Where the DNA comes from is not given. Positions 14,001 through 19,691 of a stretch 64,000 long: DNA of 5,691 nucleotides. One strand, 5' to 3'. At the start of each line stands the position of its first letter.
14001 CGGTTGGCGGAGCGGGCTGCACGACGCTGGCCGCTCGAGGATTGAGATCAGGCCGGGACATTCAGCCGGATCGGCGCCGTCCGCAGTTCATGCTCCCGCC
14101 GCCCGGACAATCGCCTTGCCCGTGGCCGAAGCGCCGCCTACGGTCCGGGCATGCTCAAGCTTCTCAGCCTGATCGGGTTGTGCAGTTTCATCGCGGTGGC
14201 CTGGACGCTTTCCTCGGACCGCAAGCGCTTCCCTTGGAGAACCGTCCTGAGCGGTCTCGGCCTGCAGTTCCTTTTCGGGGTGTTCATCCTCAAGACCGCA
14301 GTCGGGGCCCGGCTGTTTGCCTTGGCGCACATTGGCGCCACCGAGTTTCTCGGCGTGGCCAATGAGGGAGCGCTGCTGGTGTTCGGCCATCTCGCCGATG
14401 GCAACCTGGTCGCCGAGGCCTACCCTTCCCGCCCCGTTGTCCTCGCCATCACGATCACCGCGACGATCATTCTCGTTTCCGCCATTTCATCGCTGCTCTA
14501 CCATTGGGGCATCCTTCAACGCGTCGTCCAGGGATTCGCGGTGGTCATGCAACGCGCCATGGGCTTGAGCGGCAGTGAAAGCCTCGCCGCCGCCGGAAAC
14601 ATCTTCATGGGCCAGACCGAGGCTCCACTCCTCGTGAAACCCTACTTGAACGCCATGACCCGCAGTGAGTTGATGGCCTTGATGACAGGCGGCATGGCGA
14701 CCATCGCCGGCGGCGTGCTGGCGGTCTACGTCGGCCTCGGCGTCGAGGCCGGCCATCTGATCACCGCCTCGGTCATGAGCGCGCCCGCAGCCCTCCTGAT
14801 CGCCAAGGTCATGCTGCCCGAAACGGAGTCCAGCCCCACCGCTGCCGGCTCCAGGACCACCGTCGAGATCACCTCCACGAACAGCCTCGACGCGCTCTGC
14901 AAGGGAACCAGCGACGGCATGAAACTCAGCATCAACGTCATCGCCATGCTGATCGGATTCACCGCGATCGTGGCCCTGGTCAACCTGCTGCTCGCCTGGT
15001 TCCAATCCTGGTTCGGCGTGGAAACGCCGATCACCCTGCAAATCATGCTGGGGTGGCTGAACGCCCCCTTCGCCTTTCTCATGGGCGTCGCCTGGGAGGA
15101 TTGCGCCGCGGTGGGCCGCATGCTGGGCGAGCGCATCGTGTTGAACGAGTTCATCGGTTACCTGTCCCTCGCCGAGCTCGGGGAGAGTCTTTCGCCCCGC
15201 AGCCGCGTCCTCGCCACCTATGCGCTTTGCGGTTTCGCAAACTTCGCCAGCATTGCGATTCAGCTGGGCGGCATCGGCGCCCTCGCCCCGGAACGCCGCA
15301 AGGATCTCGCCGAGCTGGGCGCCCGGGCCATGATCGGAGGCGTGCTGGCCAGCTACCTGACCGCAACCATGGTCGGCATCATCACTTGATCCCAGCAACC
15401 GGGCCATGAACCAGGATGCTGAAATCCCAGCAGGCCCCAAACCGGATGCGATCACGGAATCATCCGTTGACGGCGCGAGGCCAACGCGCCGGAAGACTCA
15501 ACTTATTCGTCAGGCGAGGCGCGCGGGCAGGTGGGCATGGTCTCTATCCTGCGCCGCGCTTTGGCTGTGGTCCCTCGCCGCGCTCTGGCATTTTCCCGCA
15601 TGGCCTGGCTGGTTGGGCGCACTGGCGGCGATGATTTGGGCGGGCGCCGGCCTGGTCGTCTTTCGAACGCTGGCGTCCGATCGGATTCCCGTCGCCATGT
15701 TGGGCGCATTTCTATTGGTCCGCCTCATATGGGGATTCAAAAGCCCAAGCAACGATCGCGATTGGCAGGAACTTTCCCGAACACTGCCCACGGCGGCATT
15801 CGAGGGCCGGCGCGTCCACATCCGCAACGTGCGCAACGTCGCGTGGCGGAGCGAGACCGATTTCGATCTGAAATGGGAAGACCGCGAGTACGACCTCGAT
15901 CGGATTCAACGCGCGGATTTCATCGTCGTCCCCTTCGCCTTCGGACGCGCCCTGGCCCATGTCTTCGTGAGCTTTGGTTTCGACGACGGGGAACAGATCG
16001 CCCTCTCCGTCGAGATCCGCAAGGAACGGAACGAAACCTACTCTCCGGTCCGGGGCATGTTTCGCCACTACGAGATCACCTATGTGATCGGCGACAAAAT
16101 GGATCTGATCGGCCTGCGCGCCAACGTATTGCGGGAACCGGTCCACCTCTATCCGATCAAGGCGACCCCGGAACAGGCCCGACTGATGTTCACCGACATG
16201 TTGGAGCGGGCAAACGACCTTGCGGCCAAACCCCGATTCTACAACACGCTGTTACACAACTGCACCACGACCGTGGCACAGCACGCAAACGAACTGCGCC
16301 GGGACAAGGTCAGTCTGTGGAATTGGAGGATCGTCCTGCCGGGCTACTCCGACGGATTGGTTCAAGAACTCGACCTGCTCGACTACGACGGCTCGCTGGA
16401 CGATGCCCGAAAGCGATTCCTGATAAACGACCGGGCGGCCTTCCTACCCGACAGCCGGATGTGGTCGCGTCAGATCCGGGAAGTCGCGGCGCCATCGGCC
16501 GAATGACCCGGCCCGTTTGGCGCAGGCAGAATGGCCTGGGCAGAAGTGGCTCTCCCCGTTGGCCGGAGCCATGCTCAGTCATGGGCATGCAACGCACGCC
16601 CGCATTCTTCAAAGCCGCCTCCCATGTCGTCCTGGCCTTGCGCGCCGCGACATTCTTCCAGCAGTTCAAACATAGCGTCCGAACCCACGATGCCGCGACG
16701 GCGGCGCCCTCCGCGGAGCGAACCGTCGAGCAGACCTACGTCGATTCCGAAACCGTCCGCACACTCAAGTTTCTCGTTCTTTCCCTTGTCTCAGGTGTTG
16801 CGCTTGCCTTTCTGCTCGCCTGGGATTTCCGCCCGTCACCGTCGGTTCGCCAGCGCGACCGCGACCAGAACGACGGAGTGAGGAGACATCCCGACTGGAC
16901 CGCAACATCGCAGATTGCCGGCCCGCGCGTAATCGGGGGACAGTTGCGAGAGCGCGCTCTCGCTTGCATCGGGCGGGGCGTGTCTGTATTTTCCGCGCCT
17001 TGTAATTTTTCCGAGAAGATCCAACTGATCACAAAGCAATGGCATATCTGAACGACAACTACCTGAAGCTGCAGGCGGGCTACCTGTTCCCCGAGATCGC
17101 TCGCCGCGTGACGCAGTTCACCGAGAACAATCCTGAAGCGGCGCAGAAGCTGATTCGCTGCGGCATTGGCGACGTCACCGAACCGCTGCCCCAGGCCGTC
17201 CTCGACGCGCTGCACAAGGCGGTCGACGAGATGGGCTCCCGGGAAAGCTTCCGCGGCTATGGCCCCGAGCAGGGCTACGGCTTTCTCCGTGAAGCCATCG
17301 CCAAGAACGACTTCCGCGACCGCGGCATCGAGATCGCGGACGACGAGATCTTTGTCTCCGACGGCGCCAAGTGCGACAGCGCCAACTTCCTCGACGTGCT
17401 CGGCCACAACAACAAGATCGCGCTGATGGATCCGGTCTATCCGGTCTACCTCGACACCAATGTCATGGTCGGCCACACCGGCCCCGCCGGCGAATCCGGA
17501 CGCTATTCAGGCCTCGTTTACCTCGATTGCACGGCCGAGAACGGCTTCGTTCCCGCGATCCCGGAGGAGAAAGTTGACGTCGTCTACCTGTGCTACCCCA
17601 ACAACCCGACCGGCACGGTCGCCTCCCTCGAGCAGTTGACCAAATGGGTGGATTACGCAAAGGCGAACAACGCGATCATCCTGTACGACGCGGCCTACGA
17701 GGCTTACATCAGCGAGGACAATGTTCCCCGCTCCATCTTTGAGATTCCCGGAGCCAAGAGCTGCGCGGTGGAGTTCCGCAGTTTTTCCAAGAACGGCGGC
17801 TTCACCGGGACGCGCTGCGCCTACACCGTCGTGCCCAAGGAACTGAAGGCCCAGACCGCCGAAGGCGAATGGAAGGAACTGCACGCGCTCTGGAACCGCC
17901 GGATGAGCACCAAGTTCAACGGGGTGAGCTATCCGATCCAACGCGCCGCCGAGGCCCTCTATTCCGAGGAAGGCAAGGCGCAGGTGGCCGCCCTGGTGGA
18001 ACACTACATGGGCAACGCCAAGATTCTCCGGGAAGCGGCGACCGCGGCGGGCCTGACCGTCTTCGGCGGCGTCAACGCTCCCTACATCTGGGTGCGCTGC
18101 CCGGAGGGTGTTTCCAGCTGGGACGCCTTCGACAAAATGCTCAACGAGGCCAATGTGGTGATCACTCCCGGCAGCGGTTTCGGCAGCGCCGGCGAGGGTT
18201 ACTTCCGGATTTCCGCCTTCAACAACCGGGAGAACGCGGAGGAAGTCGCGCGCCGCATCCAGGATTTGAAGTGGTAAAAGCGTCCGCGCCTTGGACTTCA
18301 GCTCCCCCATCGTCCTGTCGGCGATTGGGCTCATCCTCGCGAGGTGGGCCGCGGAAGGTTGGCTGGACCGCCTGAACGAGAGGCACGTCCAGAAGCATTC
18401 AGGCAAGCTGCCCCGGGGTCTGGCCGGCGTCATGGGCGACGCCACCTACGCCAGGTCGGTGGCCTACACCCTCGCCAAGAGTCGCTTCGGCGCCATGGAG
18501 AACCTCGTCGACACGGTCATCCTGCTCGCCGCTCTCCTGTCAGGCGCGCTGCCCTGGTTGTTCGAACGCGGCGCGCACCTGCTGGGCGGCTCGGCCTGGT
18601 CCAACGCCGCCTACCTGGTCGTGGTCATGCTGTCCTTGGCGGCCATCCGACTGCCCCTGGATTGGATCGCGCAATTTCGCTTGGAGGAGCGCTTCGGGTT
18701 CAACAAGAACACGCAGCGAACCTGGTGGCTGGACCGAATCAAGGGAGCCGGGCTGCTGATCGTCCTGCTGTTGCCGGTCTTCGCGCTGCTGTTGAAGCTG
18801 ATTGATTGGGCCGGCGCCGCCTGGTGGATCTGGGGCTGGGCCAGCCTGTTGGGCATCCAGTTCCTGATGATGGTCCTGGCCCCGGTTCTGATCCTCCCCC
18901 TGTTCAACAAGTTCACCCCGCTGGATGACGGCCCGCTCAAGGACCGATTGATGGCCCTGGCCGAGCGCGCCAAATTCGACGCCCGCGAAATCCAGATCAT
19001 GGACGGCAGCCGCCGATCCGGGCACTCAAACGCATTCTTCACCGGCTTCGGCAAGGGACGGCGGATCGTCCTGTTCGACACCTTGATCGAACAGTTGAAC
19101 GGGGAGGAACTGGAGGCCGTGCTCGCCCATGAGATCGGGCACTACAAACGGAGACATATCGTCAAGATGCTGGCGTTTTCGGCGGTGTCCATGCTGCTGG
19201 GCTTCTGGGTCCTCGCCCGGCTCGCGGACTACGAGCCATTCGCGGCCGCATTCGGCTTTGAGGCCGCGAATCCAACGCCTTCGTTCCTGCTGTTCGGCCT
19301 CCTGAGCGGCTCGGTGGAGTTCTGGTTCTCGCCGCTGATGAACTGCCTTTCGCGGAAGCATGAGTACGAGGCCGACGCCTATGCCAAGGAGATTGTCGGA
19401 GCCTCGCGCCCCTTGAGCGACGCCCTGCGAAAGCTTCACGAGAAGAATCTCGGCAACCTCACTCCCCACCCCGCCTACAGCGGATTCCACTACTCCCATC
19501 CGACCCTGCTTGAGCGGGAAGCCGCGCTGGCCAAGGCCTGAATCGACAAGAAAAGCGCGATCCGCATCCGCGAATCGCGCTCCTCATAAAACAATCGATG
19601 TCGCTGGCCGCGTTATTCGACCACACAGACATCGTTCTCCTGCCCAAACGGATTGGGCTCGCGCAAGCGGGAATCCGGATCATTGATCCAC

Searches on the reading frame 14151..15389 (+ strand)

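Call 63: search_protein_families(library=pfam, proteins=[window:14151-15389:+], max_evalue=0.0001)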
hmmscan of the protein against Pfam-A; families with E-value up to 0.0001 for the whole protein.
window:14151-15389:+ (412 aa): 3 families
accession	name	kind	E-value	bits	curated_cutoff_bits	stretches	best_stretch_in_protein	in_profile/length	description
PF07662.18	Nucleos_tra2_C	-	1.4e-74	250.8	32.3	1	202-409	1-213/213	Na+ dependent nucleoside transporter C-terminus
PF01773.25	Nucleos_tra2_N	-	1.1e-20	74.4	27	1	8-81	1-74/74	Na+ dependent nucleoside transporter N-terminus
PF07670.19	Gate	-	1.9e-17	64.1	29.6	1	100-196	2-100/104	Nucleoside recognition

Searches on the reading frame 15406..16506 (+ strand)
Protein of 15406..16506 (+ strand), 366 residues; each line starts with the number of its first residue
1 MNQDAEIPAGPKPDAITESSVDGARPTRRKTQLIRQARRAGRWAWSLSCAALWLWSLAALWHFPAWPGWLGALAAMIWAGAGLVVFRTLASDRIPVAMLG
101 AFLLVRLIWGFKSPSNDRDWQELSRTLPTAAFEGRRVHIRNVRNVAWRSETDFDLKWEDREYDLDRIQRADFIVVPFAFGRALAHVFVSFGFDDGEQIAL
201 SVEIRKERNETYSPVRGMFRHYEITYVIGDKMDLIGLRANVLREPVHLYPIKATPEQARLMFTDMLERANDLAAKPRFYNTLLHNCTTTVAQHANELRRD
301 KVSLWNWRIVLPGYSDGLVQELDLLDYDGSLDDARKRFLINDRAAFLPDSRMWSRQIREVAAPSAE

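Call 63: search_protein_families(library=pfam, proteins=[window:15406-16506:+], max_evalue=0.0001)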
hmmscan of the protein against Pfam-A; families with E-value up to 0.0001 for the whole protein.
window:15406-16506:+ (366 aa): 1 family
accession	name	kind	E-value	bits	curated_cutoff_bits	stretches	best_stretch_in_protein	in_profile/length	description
PF13387.12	Lnb_N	-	1.2e-34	119.9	22.2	1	156-299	4-153/175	Lnb N-terminal periplasmic domain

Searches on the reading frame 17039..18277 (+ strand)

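Call 63: search_protein_families(library=pfam, proteins=[window:17039-18277:+], max_evalue=0.0001)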
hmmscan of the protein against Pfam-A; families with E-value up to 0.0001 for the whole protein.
window:17039-18277:+ (412 aa): 1 family
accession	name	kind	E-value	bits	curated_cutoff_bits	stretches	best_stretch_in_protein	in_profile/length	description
PF00155.27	Aminotran_1_2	-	4.4e-37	128.5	19.7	1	40-407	5-361/361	Aminotransferase class I and II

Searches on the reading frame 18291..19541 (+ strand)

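Call 63: search_protein_families(library=pfam, proteins=[window:18291-19541:+], max_evalue=0.0001)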
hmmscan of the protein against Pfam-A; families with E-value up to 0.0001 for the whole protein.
window:18291-19541:+ (416 aa): 3 families
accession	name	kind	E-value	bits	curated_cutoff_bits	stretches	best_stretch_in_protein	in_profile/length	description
PF16491.10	Peptidase_M48_N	-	1e-49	169.2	27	1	31-207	3-179/179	CAAX prenyl protease N-terminal, five membrane helices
PF01435.24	Peptidase_M48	-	1.2e-36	126.7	20.3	1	211-414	2-183/186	Peptidase family M48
PF05569.17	Peptidase_M56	-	3e-05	23.8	31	1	178-295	103-215/296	BlaR1 peptidase M56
